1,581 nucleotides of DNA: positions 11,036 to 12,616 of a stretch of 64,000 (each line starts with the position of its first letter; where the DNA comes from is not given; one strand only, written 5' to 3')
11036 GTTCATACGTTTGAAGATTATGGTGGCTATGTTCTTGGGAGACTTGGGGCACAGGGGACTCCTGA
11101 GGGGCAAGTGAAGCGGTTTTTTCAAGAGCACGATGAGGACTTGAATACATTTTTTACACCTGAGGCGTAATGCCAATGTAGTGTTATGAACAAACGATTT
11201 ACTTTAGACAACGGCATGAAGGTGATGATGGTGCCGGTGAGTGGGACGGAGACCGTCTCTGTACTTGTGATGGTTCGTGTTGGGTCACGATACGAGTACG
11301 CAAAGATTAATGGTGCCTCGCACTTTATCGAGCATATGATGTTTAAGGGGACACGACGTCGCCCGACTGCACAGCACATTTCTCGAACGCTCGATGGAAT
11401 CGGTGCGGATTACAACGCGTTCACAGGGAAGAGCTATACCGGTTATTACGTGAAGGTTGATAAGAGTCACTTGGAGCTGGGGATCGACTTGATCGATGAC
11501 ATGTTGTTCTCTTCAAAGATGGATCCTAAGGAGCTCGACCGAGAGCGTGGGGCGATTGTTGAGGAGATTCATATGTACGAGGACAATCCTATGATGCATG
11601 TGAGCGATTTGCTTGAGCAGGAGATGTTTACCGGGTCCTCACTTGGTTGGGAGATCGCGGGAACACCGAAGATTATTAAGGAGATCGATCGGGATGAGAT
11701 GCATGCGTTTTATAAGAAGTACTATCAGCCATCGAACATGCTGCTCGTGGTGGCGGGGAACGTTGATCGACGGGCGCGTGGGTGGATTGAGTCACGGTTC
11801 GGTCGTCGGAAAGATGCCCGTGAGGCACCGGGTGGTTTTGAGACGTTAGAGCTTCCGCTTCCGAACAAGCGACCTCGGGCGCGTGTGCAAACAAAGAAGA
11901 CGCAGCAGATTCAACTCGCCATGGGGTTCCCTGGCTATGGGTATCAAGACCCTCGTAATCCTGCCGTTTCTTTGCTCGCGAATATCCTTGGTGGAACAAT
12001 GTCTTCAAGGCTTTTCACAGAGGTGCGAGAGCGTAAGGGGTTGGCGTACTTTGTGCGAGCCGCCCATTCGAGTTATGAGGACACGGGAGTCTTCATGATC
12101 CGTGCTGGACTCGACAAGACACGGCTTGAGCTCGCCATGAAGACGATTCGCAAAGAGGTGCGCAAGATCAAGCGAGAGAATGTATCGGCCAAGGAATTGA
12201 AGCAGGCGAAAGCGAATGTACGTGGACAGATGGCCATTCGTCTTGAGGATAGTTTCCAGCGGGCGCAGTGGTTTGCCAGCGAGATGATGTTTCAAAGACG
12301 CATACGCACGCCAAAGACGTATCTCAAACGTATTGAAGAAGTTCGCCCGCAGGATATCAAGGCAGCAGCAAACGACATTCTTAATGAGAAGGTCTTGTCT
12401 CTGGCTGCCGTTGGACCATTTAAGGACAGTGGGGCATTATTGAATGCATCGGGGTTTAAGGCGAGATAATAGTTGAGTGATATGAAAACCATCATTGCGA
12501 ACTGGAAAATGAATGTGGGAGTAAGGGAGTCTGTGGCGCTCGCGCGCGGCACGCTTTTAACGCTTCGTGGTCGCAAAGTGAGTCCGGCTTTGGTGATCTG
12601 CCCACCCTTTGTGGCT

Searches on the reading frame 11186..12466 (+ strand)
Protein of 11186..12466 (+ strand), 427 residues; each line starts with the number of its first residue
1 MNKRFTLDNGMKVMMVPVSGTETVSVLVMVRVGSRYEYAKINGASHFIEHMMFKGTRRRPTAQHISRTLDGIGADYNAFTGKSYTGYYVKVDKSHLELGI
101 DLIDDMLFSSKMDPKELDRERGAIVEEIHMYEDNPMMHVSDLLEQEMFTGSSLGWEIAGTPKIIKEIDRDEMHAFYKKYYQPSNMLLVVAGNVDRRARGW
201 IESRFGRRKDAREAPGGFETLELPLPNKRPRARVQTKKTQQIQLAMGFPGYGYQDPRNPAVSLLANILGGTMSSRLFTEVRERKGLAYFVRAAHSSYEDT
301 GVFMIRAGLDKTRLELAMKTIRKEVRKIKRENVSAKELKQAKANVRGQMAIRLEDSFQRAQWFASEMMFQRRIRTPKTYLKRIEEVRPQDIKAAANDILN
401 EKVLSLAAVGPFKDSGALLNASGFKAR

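Call 100: search_protein_families(library=pfam, proteins=[window:11186-12466:+], max_evalue=0.0001)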
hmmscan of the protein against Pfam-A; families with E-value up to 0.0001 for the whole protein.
window:11186-12466:+ (427 aa): 2 families
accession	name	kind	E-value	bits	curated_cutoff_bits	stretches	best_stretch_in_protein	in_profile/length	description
PF05193.26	Peptidase_M16_C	-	1e-43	149.8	23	1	167-344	2-180/181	Peptidase M16 inactive domain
PF00675.25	Peptidase_M16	-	1.1e-34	120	22.3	1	20-160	9-148/149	Insulinase (Peptidase family M16)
